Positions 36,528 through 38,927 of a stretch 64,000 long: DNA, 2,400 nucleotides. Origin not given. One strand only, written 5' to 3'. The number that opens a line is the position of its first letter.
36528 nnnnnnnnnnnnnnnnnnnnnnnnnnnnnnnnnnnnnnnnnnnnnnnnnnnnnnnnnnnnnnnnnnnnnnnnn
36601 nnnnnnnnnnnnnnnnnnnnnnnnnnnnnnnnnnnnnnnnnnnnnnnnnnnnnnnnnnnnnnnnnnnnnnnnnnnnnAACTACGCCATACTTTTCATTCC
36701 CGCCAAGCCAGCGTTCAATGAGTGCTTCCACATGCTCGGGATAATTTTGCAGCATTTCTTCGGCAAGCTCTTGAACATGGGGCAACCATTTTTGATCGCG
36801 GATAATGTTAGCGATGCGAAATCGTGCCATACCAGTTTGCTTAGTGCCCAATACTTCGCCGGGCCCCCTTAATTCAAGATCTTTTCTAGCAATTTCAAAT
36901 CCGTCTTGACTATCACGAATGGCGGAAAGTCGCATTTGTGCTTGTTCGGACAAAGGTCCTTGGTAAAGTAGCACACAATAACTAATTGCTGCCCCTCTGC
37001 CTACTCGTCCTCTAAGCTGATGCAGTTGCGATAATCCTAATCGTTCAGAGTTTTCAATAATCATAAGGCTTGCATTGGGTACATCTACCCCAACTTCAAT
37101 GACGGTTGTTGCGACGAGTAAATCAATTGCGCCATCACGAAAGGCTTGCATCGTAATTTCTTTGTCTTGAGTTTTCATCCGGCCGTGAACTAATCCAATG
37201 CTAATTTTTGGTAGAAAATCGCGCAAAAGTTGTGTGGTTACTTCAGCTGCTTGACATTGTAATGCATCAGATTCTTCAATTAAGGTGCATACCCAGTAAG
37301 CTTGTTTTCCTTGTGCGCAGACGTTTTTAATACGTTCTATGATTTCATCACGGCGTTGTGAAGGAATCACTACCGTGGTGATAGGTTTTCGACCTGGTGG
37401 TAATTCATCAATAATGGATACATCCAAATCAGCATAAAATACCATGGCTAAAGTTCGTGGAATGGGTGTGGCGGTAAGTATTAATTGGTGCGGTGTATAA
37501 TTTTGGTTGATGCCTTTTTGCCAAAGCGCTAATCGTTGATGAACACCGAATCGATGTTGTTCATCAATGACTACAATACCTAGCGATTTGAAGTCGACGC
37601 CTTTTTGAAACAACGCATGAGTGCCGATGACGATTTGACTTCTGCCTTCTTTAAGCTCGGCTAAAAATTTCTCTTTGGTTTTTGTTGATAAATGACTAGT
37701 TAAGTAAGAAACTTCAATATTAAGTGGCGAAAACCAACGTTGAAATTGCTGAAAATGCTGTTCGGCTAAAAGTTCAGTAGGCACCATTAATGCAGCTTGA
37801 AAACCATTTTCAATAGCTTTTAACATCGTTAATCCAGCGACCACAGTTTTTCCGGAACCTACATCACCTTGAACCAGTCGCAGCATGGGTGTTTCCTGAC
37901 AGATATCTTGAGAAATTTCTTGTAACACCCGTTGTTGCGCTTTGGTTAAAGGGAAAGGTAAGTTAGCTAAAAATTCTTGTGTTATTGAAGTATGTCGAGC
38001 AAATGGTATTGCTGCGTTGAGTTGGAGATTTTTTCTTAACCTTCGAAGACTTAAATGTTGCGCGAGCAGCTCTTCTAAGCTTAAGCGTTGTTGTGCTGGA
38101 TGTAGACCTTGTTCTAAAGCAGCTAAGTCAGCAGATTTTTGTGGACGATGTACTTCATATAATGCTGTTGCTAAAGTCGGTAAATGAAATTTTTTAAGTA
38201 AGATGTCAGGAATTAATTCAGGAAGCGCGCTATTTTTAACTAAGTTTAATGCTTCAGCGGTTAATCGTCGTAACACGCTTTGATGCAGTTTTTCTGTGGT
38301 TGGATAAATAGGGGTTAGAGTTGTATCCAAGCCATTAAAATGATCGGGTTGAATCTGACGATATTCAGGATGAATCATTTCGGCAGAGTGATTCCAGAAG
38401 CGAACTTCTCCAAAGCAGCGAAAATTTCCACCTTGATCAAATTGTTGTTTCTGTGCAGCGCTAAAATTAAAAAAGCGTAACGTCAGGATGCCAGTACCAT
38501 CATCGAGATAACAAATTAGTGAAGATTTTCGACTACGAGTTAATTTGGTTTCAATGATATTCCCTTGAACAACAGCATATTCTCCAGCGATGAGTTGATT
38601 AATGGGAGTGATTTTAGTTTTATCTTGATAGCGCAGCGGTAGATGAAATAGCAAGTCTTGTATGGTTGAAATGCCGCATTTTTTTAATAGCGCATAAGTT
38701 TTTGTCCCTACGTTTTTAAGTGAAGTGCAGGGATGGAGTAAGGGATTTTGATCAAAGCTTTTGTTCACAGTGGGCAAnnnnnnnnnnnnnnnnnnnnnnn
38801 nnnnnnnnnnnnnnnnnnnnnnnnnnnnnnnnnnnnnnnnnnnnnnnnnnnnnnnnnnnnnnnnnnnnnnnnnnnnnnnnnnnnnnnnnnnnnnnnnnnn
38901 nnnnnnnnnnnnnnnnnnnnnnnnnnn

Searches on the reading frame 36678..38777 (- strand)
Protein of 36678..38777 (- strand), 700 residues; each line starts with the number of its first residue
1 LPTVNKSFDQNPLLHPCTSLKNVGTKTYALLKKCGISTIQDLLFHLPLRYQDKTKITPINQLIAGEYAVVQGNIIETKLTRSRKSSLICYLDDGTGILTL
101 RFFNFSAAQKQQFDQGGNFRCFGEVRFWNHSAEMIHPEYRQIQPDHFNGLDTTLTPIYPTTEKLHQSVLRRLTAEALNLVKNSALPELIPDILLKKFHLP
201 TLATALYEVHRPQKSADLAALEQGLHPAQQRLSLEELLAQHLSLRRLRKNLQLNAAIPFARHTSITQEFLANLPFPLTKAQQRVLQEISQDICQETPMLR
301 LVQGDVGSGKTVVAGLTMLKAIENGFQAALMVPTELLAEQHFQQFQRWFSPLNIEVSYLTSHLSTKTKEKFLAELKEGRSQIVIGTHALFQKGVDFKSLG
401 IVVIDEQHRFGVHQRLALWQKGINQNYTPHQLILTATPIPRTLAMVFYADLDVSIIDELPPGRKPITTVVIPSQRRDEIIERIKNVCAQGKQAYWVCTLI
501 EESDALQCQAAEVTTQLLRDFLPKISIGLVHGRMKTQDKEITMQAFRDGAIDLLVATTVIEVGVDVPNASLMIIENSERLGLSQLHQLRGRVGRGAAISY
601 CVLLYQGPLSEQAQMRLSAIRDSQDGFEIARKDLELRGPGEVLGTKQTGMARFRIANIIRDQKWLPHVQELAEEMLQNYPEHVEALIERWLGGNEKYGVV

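Call 49: find_homologous_proteins(query=window:36678-38777:-, max_evalue=1e-50)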
Query window:36678-38777:- (700 aa): 8000 proteins with E <= 1e-50 among 8000 candidates; the best 120 are listed.
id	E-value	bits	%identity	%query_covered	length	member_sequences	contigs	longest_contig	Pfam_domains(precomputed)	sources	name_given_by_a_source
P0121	0.0e+0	1572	100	100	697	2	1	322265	PF00270.36,PF00176.30,PF17191.11,PF00271.38,PF01336.32,PF22590.3,PF19833.5,PF04851.22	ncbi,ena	-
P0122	0.0e+0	1276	82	99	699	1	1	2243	PF00270.36,PF00176.30,PF17191.11,PF00271.38,PF01336.32,PF22590.3,PF19833.5,PF04851.22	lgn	-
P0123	0.0e+0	1200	77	98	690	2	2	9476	PF00270.36,PF00176.30,PF17191.11,PF00271.38,PF01336.32,PF22590.3,PF19833.5,PF04851.22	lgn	-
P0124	0.0e+0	1144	73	98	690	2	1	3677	PF00270.36,PF00176.30,PF17191.11,PF00271.38,PF01336.32,PF19833.5,PF04851.22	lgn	-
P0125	0.0e+0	1138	73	99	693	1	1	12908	PF00270.36,PF00176.30,PF17191.11,PF00271.38,PF01336.32,PF19833.5,PF04851.22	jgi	jgi:ATP-dependent DNA helicase RecG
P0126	0.0e+0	1111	72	98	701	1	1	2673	PF00270.36,PF17191.11,PF00271.38,PF01336.32,PF19833.5,PF04851.22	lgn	-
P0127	0.0e+0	1111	72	98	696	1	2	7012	PF00270.36,PF00176.30,PF17191.11,PF00271.38,PF01336.32,PF19833.5,PF04851.22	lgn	-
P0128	0.0e+0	1104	72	99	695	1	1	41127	PF00270.36,PF00176.30,PF17191.11,PF00271.38,PF22590.3,PF19833.5,PF04851.22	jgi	jgi:ATP-dependent DNA helicase RecG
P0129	0.0e+0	1103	71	99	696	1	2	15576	PF00270.36,PF00176.30,PF17191.11,PF00271.38,PF19833.5,PF04851.22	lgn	-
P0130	0.0e+0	1091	71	98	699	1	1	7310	PF00270.36,PF00176.30,PF17191.11,PF00271.38,PF01336.32,PF19833.5,PF04851.22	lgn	-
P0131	0.0e+0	1065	69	98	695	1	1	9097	PF07517.21,PF00270.36,PF00176.30,PF17191.11,PF00271.38,PF01336.32,PF22590.3,PF19833.5,PF04851.22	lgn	-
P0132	7.9e-268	908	60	98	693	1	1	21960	PF00270.36,PF00176.30,PF17191.11,PF00271.38,PF01336.32,PF19833.5,PF04851.22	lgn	-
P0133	5.0e-265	899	58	98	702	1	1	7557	PF00270.36,PF00176.30,PF17191.11,PF00271.38,PF01336.32,PF19833.5,PF04851.22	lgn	-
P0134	7.8e-262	889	59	98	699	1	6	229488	PF00270.36,PF00176.30,PF17191.11,PF00271.38,PF01336.32,PF22590.3,PF19833.5,PF04851.22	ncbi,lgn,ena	-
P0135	1.2e-261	888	58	100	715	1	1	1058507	PF00270.36,PF00176.30,PF17191.11,PF00271.38,PF01336.32,PF19833.5,PF04851.22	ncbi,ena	-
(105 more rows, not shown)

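Call 51: find_encoding_contigs(protein=P0249, flank=5000, max_places=3)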
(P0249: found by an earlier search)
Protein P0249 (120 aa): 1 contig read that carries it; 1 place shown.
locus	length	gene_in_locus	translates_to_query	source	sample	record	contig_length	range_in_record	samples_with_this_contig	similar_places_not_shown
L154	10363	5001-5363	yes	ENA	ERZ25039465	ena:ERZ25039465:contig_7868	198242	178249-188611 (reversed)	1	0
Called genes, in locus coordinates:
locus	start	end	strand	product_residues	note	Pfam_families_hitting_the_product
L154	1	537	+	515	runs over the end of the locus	PF00989:PAS (faint), PF13188:PAS_8 (faint), PF08448:PAS_4, PF13426:PAS_9 (weak), PF00512:HisKA, PF02518:HATPase_c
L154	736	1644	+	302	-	PF02729:OTCace_N, PF00185:OTCace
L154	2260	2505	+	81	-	-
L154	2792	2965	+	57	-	-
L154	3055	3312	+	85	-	PF00587:tRNA-synt_2b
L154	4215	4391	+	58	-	PF05198:IF3_N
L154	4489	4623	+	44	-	PF00707:IF3_C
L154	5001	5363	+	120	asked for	PF00453:Ribosomal_L20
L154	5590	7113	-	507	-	PF08238:Sel1 (faint)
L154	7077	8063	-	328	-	PF08238:Sel1 (faint), PF13374:TPR_10 (faint)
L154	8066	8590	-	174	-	-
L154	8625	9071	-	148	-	PF19833:RecG_dom3_C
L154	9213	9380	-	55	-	-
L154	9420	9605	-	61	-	-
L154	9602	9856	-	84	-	PF00270:DEAD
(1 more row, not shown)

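Call 52: find_encoding_contigs(protein=P0251, flank=5000, max_places=3)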
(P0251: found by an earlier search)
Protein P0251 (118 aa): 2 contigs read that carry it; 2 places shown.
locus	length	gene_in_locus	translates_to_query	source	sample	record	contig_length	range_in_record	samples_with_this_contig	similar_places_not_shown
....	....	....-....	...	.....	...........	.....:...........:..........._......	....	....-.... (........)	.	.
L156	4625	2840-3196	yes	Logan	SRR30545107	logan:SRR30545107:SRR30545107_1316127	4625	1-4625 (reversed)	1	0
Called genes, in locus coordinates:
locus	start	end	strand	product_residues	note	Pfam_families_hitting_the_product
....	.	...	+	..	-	?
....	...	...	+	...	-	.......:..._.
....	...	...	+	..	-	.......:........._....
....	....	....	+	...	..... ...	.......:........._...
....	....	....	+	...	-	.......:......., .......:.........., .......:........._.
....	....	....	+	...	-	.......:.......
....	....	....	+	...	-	-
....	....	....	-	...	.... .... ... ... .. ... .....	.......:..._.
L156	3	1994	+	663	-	?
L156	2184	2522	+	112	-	PF00707:IF3_C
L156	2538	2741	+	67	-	PF01632:Ribosomal_L35p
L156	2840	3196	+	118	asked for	PF00453:Ribosomal_L20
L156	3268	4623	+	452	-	?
